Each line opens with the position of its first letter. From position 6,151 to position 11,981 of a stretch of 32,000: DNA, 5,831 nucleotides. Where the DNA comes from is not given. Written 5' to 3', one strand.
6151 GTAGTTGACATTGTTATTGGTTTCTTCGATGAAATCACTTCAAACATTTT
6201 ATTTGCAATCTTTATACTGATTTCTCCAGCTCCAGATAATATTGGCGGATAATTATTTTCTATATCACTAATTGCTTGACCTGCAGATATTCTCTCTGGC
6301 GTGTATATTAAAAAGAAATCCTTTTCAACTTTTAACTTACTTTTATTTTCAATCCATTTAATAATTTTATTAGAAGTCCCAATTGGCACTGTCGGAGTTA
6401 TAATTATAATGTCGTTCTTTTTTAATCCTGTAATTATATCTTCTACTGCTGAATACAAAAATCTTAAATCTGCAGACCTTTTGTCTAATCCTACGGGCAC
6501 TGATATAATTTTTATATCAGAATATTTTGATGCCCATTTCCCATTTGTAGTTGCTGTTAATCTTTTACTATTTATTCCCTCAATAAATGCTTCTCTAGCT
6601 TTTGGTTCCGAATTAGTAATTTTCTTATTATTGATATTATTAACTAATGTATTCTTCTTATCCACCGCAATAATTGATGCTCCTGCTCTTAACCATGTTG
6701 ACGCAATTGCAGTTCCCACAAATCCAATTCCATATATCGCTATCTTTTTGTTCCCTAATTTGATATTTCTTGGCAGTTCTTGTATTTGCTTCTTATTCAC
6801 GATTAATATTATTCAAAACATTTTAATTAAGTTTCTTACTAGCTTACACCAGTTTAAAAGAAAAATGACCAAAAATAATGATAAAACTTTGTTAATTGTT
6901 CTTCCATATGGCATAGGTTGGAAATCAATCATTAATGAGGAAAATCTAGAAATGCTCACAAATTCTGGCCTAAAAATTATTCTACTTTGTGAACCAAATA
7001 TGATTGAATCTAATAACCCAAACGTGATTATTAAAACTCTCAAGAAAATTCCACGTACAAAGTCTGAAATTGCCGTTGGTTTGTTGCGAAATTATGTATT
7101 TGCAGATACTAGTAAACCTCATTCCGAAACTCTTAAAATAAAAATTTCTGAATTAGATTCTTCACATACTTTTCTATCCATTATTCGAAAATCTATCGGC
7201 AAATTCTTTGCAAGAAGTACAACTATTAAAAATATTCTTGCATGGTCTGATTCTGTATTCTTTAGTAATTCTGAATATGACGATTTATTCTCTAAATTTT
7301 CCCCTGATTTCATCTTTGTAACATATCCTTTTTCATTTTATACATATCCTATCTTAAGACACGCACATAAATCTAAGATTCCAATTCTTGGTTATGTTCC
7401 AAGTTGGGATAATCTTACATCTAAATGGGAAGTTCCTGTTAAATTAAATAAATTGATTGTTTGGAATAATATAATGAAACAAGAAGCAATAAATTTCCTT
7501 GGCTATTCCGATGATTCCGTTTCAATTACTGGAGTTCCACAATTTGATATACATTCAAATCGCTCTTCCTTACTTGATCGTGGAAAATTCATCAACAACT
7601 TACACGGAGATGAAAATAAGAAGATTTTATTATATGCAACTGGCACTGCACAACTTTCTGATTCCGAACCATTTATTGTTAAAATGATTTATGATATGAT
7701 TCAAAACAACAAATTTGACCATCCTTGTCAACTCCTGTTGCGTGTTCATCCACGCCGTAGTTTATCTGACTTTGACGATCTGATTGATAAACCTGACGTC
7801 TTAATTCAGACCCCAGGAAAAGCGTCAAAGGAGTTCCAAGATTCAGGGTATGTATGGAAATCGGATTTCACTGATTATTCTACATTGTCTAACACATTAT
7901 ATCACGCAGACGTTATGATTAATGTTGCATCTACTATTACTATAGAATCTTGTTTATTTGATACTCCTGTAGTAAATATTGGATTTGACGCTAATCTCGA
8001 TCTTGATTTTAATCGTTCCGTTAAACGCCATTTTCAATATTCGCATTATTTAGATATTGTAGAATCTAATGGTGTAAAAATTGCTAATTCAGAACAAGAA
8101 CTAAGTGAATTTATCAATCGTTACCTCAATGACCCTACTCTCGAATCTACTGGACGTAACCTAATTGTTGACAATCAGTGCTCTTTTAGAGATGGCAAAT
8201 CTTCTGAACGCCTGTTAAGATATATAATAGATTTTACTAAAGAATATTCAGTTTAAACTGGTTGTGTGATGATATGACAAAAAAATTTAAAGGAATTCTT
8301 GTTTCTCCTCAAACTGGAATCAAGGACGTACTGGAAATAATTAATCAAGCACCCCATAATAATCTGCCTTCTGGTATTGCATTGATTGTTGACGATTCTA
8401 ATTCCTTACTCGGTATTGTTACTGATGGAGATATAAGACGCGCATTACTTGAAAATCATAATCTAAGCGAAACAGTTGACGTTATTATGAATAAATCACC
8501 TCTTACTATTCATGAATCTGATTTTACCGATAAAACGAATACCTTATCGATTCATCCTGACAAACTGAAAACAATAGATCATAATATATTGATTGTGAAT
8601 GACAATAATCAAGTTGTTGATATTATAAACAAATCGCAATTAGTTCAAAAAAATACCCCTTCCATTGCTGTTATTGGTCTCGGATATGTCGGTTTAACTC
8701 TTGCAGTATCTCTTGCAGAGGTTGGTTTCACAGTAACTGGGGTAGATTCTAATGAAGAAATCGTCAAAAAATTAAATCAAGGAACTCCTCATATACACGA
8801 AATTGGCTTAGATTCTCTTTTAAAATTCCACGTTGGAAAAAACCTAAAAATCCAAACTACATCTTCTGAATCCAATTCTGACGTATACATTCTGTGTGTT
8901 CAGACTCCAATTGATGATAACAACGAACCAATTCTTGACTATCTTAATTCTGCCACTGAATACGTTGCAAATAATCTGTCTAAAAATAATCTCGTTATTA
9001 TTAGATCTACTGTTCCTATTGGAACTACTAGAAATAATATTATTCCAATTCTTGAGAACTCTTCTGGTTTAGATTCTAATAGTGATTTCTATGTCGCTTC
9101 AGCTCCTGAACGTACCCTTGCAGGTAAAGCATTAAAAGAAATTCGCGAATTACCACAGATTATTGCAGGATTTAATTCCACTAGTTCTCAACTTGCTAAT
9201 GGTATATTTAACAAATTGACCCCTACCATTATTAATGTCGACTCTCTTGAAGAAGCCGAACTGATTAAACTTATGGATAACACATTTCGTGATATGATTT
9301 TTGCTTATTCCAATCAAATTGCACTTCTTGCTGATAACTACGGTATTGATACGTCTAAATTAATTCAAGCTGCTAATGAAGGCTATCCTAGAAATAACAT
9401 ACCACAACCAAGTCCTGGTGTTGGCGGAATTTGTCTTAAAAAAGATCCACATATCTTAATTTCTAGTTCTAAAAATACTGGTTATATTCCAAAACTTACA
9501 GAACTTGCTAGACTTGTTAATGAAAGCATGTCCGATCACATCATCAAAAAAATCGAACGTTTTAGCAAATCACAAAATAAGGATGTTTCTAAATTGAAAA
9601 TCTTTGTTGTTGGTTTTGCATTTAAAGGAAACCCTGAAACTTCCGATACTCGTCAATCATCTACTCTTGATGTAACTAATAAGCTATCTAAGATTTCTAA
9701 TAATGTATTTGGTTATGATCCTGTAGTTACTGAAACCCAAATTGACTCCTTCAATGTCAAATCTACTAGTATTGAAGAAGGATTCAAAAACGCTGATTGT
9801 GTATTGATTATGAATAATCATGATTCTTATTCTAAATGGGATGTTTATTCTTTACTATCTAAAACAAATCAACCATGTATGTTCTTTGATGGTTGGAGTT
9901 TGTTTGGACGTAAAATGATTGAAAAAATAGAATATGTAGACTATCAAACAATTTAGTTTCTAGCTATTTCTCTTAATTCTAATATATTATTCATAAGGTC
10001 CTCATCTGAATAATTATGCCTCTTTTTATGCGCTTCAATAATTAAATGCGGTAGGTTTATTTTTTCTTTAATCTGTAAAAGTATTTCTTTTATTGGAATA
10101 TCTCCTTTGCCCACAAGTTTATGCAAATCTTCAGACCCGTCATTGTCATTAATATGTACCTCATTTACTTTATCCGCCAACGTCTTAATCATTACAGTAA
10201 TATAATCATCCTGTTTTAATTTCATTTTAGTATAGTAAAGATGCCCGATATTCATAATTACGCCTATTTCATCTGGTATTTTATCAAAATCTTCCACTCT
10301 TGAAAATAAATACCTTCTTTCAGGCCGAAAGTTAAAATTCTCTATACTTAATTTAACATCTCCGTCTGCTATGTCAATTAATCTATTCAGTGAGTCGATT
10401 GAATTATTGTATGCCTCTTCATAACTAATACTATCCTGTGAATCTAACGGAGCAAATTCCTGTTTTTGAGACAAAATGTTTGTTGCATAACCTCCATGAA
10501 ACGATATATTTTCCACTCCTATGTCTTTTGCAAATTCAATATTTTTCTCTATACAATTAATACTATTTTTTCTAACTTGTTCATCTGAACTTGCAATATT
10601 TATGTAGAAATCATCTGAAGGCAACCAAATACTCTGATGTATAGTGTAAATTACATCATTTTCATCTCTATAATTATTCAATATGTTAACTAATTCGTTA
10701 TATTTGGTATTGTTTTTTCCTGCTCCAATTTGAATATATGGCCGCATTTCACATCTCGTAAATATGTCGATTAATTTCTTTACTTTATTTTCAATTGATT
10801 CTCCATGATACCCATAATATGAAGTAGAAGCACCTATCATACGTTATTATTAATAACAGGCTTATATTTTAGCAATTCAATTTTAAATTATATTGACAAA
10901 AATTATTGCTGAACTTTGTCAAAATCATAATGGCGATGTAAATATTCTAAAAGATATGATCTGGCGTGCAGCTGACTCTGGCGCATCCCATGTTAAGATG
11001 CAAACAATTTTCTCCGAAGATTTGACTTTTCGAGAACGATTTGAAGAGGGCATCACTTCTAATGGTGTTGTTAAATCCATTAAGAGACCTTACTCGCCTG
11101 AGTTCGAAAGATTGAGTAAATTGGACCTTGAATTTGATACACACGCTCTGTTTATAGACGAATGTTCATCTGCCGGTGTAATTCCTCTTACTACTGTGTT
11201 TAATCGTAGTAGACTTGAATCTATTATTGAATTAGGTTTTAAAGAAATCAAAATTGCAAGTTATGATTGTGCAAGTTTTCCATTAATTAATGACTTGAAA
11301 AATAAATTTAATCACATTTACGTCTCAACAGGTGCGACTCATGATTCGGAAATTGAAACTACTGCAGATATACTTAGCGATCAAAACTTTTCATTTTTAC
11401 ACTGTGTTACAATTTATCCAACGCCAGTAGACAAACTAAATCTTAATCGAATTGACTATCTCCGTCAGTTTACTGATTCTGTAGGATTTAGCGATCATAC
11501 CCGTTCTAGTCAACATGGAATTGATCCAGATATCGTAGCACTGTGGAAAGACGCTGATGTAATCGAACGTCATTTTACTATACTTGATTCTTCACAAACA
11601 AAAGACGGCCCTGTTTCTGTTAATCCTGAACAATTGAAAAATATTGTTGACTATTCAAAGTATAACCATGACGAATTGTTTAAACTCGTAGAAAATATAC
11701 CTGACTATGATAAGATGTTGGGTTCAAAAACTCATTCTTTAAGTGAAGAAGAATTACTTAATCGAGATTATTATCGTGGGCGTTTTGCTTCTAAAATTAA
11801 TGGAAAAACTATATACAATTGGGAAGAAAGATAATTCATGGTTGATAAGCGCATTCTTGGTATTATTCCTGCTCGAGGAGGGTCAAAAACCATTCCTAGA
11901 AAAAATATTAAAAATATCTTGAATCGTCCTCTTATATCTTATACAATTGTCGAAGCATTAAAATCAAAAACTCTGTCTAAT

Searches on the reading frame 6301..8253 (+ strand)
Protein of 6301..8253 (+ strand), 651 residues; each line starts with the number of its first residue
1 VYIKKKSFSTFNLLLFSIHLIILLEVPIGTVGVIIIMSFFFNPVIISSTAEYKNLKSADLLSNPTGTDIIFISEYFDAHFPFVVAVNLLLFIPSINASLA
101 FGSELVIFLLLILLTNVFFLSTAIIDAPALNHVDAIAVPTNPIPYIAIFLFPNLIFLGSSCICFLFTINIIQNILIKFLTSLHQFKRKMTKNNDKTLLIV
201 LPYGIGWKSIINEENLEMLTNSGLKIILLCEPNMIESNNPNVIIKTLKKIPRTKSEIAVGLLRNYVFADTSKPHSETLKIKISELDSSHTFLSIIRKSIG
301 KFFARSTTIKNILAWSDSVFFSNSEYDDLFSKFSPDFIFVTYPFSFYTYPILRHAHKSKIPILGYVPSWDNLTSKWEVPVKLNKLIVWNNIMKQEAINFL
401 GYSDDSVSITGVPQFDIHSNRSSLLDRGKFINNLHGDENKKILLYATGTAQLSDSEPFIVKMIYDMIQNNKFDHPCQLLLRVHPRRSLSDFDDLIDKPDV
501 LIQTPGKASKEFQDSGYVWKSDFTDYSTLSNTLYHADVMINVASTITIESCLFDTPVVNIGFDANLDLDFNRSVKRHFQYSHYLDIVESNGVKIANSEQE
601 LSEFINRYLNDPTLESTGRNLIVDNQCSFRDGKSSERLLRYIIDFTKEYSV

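Call 3: search_protein_families(library=pfam, proteins=[window:6301-8253:+], max_evalue=0.01)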
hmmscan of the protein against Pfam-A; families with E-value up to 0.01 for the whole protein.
window:6301-8253:+ (651 aa): 2 families
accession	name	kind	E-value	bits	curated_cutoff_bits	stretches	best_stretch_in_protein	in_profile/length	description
PF04464.20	Glyphos_transf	-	1.9e-09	37.4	22.1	1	376-643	129-366/367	CDP-Glycerol:Poly(glycerophosphate) glycerophosphotransferase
PF06925.17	MGDG_synth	-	0.0039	17.7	25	0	320-413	75-168/169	Monogalactosyldiacylglycerol (MGDG) synthase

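Call 61: search_protein_families(library=ncbifam, proteins=[window:6301-8253:+], max_evalue=0.00001)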
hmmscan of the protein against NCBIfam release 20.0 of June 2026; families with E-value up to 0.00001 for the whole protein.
window:6301-8253:+ (651 aa): 1 family
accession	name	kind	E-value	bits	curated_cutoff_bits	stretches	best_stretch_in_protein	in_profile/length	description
NF046086.1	BFO_1060_trans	domain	1.1e-14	54.3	200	1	326-646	39-364/365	BFO_1060 family glycosyltransferase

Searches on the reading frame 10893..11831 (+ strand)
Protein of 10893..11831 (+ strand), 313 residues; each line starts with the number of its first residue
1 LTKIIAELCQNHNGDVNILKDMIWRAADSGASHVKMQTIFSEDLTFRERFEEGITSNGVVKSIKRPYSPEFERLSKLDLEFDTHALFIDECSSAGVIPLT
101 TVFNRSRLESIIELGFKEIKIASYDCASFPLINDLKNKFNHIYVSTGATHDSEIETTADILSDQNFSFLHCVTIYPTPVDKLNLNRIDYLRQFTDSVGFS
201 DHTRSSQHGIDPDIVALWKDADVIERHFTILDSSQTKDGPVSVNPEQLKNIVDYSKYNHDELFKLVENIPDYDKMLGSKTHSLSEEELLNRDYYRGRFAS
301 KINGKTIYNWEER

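Call 3: search_protein_families(library=pfam, proteins=[window:10893-11831:+], max_evalue=0.01)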
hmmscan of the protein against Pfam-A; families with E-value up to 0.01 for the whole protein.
window:10893-11831:+ (313 aa): 1 family
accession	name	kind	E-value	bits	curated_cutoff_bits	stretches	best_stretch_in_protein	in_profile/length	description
PF03102.20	NeuB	-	1.8e-45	155.7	22.1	1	22-254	1-228/241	NeuB family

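Call 4: search_protein_families(library=ncbifam, proteins=[window:10893-11831:+], max_evalue=0.01)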
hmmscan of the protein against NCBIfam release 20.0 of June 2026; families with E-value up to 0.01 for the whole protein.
window:10893-11831:+ (313 aa): 2 families
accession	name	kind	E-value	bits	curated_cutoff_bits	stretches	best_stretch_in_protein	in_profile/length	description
TIGR03569.1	NeuB_NnaB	equivalog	8.5e-46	156.5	399.65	1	3-256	2-252/329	N-acetylneuraminate synthase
TIGR03586.1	PseI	equivalog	9.1e-39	133.5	340.25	1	2-262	2-257/327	pseudaminic acid synthase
